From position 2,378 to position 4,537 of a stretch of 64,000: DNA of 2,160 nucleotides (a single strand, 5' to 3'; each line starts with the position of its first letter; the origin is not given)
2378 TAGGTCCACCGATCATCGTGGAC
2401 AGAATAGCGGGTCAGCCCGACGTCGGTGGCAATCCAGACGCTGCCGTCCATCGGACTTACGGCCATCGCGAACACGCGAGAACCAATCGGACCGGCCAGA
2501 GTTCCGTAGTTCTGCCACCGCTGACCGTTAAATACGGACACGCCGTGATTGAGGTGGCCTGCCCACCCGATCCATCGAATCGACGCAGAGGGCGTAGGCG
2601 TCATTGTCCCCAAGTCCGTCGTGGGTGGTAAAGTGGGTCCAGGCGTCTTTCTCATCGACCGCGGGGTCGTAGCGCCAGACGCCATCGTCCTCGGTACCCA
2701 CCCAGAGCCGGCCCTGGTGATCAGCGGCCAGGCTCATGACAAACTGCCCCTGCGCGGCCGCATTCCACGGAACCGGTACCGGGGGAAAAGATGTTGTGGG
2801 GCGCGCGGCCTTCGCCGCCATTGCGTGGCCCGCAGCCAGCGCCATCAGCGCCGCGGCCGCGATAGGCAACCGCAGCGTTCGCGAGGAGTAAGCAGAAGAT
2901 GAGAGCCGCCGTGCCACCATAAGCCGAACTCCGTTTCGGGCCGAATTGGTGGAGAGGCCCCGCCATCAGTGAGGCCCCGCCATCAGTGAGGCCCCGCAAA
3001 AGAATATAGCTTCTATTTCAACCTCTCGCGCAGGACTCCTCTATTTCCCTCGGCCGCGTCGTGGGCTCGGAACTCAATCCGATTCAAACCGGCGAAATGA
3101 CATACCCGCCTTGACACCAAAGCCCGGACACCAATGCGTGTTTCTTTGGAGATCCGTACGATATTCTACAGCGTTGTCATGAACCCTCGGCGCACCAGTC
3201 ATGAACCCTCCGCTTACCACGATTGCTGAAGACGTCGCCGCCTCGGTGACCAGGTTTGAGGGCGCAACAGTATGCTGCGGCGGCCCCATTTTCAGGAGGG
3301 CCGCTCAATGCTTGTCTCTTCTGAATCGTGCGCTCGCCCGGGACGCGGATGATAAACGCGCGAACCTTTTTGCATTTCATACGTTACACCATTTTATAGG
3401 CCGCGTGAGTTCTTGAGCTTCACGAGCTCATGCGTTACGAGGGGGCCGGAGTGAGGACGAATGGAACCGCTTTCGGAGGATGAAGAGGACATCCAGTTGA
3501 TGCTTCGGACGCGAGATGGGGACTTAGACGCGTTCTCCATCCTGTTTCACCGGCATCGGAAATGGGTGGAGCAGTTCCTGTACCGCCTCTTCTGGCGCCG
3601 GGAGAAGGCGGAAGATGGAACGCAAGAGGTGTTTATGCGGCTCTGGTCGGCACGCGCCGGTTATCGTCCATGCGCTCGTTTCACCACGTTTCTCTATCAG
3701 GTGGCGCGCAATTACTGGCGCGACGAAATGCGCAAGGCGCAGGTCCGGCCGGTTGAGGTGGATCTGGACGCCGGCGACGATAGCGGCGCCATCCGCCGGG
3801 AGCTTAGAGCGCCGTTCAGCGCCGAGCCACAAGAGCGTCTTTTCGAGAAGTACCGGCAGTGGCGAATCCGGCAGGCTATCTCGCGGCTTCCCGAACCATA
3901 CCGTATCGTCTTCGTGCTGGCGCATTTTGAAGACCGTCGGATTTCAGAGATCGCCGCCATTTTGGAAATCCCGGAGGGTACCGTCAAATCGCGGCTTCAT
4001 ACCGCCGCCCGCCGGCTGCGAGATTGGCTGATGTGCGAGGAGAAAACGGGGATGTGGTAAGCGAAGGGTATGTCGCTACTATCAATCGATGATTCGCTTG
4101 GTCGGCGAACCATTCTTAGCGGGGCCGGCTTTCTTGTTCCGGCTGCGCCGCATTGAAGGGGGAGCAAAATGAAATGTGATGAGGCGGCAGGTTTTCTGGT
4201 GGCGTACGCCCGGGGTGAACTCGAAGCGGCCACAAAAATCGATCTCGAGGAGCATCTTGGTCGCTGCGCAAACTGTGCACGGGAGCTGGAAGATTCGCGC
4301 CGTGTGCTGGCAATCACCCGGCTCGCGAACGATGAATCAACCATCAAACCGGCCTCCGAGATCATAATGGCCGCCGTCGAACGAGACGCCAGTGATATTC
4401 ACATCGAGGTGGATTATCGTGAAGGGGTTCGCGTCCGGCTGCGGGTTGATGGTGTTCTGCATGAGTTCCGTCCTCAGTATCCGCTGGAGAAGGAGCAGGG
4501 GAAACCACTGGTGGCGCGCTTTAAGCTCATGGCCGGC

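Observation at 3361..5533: ECF sigma factor paired with an anti-sigma zinc-finger domain fused to a complete GspE/PilB secretion ATPase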

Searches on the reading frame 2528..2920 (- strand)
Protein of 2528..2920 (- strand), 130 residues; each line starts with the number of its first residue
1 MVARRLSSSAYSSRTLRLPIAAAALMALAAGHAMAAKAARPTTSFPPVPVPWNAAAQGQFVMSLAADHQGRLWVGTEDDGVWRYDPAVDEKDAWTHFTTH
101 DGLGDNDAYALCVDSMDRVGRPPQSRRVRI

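Call 67: search_protein_families(library=pfam, proteins=[window:2528-2920:-], max_evalue=0.0001)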
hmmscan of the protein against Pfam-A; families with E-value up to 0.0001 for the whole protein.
window:2528-2920:- (130 aa): 1 family
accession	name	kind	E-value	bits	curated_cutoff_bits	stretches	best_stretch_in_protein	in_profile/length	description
PF07494.17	Reg_prop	-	1.2e-06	28.5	20.4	0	58-78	4-24/24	Two component regulator propeller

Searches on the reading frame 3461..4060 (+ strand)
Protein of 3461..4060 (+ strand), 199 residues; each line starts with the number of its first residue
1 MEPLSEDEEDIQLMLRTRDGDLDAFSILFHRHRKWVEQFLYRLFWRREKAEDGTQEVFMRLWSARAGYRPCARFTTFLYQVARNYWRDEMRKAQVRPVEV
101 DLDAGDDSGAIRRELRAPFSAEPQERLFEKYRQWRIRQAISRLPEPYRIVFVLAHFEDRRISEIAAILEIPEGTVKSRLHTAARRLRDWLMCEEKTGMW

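Call 3: search_protein_families(library=pfam, proteins=[window:3461-4060:+], max_evalue=1)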
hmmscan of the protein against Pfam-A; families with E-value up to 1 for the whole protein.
window:3461-4060:+ (199 aa): 6 families
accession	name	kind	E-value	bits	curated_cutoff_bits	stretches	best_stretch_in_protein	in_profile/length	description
PF08281.18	Sigma70_r4_2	-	2.1e-15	56.5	25.7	1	135-186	3-54/54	Sigma-70, region 4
PF04542.20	Sigma70_r2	-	1.7e-13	50.6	24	1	28-94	1-69/71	Sigma-70 region 2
PF04545.22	Sigma70_r4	-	2e-10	40.5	24.1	1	139-187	1-49/50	Sigma-70, region 4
PF13518.12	HTH_28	-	0.024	15.2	25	1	148-177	2-31/52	Helix-turn-helix domain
PF01022.26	HTH_5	-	0.065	13.6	22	1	148-175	6-32/47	Bacterial regulatory protein, arsR family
PF02190.22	LON_substr_bdg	-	0.073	13.4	28.7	1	88-180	103-192/200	ATP-dependent protease La (LON) substrate-binding domain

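Call 4: search_protein_families(library=ncbifam, proteins=[window:3461-4060:+], max_evalue=0.1)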
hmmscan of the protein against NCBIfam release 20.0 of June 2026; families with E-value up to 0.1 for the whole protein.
window:3461-4060:+ (199 aa): 95 families (the best 25 are shown)
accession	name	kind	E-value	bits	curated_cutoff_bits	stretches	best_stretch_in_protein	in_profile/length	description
NF009166.1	PRK12513.1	equivalog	7.1e-44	149.8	206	1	6-194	5-190/193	RNA polymerase sigma factor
NF009171.0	PRK12518.1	equivalog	4.2e-32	111.5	208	1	8-191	12-185/191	RNA polymerase sigma factor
TIGR02937.1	sigma70-ECF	superfamily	4.4e-28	98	42.9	1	23-188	1-163/165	sigma-70 family RNA polymerase sigma factor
NF007223.0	PRK09641.1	equivalog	8e-28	97.5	209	1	13-188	8-182/187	RNA polymerase sigma factor SigW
NF007225.0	PRK09643.1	equivalog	7.4e-26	91.1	190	1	7-191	11-183/204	RNA polymerase sigma factor SigM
TIGR02985.1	Sig70_bacteroi1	subfamily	1.6e-25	90.2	126.4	1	24-188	2-160/162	RNA polymerase sigma-70 factor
TIGR02948.1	SigW_bacill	equivalog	2.3e-25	89.8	243.1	1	14-188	9-182/187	RNA polymerase sigma factor SigW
NF007216.0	PRK09638.1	equivalog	2.5e-25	89.3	194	1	8-189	3-173/180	RNA polymerase sigma factor SigY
NF004113.0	PRK05602.1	equivalog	1.6e-24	86.7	208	1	5-194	27-205/211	RNA polymerase sigma factor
NF008888.0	PRK11922.1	equivalog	1.4e-23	83.7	204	1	6-190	13-196/231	RNA polymerase sigma factor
NF058625.1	sigma_PG0214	equivalog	3.2e-23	82.3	130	1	24-195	5-166/170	GFO_1088 family ECF-type sigma factor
NF009172.0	PRK12519.1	subfamily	4.1e-23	81.9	222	1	7-190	13-189/194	RNA polymerase sigma factor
NF007227.0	PRK09645.1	subfamily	1.1e-21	77.5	202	1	19-190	9-170/177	sigma-70 family RNA polymerase sigma factor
NF009195.0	PRK12543.1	subfamily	1.6e-21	76.7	197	1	6-195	3-183/192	RNA polymerase sigma factor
TIGR02939.1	RpoE_Sigma70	equivalog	5e-21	75.6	236.15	1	5-183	2-179/190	RNA polymerase sigma factor RpoE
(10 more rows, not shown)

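Call 77: search_protein_families(library=padloc, proteins=[window:3461-4060:+], max_evalue=0.001)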
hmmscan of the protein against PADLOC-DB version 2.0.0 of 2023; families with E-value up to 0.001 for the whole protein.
window:3461-4060:+ (199 aa): 0 families

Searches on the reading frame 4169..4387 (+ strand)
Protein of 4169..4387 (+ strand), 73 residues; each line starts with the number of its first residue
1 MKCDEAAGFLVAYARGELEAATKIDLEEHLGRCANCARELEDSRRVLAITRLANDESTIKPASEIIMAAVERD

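Call 32: find_related_loci(query=A4, collection=genome_contigs, flank=6000)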
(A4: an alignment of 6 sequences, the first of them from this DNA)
Query A4 (70 aa) in genome_contigs; peptide patterns used: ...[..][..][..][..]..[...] (x = any residue, [..] = any of these).
70 stretches matched a pattern; 1 encode a relative of the query (tblastn E <= 1e-3); 1 distinct loci.
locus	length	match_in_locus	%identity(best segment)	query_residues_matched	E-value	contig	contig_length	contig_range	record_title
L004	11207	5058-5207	38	10-57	5e-7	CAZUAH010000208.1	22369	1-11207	MAG TPA_asm: uncultured Pirellulaceae bacterium isolate SRP077602_co5_269 genome assembly, contig: NODE_11423_length_223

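Call 52: search_solved_structures(query=A3, max_evalue=10, show_alignments=3)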
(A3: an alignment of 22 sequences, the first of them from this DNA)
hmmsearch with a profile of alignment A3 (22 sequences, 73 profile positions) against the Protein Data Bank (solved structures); distinct sequences matched with E-value up to 10: 13.
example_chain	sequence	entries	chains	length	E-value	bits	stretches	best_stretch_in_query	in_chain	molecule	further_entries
3hug_B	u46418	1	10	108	4.2e-07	33.2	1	11-68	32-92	PROBABLE CONSERVED MEMBRANE PROTEIN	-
5wuq_C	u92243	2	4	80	5.8e-05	26.4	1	1-56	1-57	Anti-sigma-W factor RsiW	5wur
8rlz_A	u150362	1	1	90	0.00086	22.6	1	9-43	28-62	Antisigma factor DdvA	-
8rot_B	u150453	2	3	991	0.016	18.5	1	9-42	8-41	CHAT domain-containing protein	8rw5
2q1z_B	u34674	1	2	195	0.038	17.3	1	9-41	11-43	Anti-Sigma factor ChrR, transcriptional activator ChrR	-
2z2s_B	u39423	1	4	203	0.04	17.3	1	9-41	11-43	Anti-Sigma factor ChrR, transcriptional activator ChrR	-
5frf_A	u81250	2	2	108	0.081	16.3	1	2-53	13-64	ANTI-SIGMA FACTOR RSRA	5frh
5j0j_A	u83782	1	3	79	0.24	14.8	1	37-72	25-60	designed protein 2L6HC3_6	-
6k9n_A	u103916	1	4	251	0.37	14.2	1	7-42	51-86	Ubiquitin thioesterase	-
6k9p_B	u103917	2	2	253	0.38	14.1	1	7-42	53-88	Ubiquitin thioesterase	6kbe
4fpv_A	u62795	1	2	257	1.1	12.7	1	26-59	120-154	Tyrosyl-DNA phosphodiesterase 2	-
4f1h_A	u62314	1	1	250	1.1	12.7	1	26-59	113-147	Tyrosyl-DNA phosphodiesterase 2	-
4f1h_B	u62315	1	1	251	1.1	12.7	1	26-59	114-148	Tyrosyl-DNA phosphodiesterase 2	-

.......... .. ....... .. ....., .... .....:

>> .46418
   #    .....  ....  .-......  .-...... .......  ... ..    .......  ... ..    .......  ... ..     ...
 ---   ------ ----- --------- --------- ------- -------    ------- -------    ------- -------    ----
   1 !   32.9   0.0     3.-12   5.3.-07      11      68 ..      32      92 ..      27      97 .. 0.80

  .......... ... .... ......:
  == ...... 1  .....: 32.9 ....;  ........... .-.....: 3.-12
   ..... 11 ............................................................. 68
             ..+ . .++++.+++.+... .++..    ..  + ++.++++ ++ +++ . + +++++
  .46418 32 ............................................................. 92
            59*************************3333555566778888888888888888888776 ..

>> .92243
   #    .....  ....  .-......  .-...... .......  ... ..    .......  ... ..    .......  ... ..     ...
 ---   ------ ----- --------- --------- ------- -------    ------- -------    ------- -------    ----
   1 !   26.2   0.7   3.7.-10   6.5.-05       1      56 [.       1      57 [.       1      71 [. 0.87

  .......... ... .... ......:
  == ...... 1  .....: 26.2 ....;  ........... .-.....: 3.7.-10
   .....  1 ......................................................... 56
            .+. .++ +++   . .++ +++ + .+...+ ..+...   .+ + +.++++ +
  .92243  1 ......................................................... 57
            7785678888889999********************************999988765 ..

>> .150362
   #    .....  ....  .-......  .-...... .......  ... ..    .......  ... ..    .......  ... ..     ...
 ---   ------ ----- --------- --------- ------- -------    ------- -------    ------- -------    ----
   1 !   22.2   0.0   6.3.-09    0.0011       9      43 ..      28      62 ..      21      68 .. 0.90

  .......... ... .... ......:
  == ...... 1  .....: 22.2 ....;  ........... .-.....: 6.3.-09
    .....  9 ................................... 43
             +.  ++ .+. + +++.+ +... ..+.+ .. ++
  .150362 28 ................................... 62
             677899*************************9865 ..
